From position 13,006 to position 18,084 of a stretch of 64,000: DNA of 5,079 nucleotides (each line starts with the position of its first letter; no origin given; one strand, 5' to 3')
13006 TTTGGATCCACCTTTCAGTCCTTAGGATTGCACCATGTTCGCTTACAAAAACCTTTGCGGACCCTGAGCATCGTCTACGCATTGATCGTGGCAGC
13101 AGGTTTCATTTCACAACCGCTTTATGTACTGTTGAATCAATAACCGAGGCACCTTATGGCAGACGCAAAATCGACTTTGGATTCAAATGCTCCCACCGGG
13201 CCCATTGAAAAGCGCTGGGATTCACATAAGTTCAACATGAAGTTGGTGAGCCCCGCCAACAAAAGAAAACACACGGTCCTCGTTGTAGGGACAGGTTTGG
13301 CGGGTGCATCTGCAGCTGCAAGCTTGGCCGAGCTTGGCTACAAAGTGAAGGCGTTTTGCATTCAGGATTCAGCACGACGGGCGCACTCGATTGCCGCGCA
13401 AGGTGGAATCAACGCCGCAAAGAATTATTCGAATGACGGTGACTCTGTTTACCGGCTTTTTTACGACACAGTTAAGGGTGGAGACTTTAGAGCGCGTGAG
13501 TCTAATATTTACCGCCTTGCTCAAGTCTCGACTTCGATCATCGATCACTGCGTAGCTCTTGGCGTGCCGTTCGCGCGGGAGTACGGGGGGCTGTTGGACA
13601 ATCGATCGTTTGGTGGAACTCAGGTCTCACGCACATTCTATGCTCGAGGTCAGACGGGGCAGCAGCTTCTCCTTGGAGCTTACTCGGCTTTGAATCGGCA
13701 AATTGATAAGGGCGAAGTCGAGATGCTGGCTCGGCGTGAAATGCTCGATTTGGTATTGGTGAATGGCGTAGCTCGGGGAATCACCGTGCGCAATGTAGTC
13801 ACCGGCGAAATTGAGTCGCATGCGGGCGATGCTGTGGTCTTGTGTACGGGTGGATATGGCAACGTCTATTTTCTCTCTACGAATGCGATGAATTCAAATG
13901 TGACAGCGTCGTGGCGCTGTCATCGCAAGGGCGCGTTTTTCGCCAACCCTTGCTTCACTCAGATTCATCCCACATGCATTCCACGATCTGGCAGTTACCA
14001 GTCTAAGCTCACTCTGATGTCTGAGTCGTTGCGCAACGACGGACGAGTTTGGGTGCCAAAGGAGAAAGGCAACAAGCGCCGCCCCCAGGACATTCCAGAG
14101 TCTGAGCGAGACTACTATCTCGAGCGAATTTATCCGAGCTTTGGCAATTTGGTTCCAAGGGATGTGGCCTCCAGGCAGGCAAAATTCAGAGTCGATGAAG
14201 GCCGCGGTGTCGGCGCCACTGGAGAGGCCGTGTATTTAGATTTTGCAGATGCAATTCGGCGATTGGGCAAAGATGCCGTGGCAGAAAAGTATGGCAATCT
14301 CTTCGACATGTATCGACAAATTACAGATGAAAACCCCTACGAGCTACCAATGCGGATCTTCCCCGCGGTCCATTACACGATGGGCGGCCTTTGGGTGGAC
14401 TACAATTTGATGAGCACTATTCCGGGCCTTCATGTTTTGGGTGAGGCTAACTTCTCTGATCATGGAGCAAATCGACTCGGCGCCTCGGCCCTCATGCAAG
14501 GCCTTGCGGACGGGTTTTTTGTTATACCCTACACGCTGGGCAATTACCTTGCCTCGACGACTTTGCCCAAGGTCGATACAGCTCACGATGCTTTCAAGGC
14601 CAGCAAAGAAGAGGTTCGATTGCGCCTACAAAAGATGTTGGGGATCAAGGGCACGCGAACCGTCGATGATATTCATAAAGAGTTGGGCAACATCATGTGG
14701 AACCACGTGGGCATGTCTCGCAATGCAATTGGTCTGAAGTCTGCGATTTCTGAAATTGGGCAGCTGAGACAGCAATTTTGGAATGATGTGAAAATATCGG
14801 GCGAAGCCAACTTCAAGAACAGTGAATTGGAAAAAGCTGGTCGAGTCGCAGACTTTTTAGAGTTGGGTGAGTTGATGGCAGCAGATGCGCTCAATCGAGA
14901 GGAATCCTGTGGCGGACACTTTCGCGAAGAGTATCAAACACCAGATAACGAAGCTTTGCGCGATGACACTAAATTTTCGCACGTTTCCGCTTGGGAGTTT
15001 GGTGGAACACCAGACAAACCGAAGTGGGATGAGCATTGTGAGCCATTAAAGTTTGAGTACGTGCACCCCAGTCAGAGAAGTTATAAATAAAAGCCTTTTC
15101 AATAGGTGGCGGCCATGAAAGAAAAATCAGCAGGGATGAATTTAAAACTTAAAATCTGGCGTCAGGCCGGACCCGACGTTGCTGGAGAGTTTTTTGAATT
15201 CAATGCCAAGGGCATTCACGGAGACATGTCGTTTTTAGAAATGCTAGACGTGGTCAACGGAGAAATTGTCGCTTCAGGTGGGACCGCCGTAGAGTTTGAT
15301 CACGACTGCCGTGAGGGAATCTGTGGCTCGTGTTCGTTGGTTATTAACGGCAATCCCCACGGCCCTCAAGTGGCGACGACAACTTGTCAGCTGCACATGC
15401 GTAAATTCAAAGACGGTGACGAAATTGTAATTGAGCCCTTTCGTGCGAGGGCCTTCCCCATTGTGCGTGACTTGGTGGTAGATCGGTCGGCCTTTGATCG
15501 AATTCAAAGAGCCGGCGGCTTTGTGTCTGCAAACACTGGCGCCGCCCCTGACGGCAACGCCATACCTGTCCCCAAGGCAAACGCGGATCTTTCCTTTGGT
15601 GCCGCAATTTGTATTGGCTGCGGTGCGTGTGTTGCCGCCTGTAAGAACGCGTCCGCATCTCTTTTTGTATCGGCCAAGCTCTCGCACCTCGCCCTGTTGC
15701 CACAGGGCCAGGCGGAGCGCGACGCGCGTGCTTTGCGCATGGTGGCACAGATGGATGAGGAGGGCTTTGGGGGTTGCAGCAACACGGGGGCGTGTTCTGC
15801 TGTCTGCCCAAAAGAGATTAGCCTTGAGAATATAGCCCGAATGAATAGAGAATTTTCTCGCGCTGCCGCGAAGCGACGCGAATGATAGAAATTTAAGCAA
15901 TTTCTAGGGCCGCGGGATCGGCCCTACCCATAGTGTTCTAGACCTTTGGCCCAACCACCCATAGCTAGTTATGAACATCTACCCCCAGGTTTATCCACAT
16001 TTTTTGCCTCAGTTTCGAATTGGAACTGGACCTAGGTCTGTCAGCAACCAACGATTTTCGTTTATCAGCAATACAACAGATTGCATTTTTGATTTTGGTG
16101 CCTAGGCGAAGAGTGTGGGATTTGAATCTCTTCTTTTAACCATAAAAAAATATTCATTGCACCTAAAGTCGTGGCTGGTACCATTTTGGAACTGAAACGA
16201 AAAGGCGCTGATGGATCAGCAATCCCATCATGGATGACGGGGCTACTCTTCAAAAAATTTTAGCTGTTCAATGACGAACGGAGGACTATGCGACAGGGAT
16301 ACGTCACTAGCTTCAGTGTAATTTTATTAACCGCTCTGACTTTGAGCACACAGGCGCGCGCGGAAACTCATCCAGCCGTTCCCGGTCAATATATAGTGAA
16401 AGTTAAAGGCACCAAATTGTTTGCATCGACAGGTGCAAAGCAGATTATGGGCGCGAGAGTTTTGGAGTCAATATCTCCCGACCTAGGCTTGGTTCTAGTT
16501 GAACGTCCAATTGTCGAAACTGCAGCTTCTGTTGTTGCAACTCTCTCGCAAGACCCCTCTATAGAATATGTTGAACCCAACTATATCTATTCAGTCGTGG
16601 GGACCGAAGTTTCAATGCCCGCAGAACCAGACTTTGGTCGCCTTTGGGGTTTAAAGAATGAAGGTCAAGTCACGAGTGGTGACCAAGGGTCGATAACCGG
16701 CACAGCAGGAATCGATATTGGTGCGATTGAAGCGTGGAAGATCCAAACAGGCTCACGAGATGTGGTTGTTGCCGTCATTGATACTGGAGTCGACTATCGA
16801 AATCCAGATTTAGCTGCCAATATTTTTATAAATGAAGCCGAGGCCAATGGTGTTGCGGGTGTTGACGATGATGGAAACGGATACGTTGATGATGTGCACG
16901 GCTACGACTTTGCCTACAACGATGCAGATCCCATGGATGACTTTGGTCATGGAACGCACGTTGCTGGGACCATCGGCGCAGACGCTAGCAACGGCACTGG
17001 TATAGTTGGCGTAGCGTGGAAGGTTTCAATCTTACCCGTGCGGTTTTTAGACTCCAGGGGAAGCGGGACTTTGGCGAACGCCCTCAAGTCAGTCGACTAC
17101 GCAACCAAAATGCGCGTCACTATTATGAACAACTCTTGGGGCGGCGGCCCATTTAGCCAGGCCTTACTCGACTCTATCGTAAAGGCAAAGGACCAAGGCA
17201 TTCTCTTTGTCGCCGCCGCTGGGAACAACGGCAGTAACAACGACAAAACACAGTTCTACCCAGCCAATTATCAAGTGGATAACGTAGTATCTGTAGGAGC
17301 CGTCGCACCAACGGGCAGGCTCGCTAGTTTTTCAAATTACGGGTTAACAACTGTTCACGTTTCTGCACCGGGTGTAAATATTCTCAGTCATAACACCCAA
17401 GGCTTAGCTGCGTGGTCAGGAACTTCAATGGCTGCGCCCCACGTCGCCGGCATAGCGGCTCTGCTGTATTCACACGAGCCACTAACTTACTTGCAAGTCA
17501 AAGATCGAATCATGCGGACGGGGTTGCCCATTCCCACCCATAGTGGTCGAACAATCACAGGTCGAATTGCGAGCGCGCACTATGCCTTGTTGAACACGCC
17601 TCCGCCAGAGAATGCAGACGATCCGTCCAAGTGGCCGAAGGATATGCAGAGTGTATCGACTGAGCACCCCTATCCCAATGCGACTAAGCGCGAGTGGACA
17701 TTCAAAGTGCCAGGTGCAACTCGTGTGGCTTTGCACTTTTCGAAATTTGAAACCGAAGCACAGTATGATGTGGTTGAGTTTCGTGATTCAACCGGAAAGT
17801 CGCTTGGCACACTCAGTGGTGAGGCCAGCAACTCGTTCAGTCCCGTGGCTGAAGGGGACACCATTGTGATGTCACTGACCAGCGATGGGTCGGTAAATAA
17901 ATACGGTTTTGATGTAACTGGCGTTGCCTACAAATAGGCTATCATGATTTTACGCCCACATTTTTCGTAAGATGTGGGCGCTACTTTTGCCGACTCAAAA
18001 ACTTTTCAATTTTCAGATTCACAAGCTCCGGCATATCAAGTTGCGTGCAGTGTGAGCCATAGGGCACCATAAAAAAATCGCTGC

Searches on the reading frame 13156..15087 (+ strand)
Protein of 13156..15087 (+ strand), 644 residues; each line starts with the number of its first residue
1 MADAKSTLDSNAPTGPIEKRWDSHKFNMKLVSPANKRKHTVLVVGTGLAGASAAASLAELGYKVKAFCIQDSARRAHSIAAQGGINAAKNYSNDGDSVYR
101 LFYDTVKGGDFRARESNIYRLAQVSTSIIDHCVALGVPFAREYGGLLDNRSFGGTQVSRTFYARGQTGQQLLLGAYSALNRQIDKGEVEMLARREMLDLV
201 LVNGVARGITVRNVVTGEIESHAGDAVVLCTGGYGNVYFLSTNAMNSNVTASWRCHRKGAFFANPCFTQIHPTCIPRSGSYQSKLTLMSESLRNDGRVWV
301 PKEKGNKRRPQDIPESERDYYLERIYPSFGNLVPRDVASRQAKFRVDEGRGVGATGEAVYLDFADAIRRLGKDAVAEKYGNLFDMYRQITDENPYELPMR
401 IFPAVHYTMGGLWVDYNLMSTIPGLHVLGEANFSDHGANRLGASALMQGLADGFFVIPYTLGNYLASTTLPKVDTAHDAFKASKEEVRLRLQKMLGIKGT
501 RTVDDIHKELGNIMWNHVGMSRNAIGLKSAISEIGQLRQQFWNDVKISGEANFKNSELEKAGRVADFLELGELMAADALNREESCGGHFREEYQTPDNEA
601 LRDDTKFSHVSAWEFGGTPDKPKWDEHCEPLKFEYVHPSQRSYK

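Call 52: search_protein_families(library=pfam, proteins=[window:13156-15087:+], max_evalue=0.00001)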
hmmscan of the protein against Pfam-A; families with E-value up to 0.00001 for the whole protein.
window:13156-15087:+ (644 aa): 3 families
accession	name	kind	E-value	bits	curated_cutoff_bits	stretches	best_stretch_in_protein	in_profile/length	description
PF00890.30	FAD_binding_2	-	1.5e-48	166.5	20.4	1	41-446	2-414/414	FAD binding domain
PF02910.25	Succ_DH_flav_C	-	1.2e-35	122.7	20.8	1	507-643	1-130/130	Fumarate reductase flavoprotein C-term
PF01266.30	DAO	-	2.8e-07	30.8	27.9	0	41-346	2-312/353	FAD dependent oxidoreductase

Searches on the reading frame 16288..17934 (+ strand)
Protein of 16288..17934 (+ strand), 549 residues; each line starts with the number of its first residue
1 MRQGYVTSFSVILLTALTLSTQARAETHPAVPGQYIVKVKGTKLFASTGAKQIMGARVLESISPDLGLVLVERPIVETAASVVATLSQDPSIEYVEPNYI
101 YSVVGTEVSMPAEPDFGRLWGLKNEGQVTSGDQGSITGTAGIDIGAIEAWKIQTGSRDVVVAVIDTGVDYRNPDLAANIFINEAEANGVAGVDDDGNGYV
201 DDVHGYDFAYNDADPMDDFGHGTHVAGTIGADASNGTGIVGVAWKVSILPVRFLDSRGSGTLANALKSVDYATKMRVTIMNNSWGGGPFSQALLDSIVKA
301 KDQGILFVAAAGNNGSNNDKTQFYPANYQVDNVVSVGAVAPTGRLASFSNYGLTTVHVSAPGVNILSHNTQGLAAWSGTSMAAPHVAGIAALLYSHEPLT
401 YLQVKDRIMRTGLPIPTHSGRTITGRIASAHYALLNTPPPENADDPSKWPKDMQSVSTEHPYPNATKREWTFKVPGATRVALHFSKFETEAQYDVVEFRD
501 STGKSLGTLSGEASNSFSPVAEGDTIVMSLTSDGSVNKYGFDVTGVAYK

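Call 52: search_protein_families(library=pfam, proteins=[window:16288-17934:+], max_evalue=0.00001)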
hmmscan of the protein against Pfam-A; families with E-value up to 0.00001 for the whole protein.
window:16288-17934:+ (549 aa): 3 families
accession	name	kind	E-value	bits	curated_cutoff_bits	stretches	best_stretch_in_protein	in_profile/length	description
PF00082.27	Peptidase_S8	-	1.8e-59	201.9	21.8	1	157-412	2-273/288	Subtilase family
PF00431.26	CUB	-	7.9e-10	39.5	21.4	1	452-543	11-108/110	CUB domain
PF22148.1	Fervidolysin_NPro-like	-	2.7e-07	31.3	21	1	20-98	5-81/81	Fervidolysin N-terminal prodomain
